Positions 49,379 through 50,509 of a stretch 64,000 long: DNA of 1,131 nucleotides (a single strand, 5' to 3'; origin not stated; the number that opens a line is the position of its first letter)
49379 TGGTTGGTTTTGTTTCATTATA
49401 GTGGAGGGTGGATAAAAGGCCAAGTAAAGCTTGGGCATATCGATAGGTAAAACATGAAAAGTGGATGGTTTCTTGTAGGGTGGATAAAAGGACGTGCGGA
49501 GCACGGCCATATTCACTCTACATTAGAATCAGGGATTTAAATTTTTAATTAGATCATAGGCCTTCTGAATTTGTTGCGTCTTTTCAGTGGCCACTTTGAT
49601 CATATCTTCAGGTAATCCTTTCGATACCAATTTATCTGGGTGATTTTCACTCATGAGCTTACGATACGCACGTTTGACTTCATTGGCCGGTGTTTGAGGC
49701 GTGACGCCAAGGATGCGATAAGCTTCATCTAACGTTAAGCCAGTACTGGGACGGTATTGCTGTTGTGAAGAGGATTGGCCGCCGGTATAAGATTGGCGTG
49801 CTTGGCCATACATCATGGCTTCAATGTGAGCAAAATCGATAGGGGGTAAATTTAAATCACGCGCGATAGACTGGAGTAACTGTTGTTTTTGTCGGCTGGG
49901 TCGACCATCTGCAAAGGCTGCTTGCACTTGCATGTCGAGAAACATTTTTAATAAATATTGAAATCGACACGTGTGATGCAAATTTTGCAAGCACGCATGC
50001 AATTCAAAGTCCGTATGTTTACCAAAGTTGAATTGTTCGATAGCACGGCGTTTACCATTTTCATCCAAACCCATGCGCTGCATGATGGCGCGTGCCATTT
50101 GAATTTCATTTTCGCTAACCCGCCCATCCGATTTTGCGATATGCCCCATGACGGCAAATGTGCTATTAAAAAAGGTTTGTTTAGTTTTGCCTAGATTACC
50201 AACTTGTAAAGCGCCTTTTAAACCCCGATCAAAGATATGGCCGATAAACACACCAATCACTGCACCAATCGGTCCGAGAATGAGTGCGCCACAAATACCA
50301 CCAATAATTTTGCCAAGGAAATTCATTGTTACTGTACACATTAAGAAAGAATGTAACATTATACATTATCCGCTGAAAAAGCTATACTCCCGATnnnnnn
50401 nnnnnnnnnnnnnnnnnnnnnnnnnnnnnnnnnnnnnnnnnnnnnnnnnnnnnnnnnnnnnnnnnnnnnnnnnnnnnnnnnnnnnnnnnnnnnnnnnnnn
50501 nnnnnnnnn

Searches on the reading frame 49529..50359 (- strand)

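Call 31: search_protein_families(library=pfam, proteins=[window:49529-50359:-], max_evalue=0.01)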
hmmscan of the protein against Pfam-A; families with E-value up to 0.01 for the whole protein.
window:49529-50359:- (276 aa): 3 families
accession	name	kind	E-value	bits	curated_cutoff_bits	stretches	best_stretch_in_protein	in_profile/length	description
PF05099.18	TerB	-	3.8e-14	53.4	24.4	1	67-180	4-117/118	Tellurite resistance protein TerB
PF00226.36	DnaJ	-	6.8e-11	42.5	27.8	1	213-272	2-54/63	DnaJ domain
PF04391.17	DUF533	-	0.0018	18.3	29.6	0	71-104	77-110/178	Protein of unknown function (DUF533)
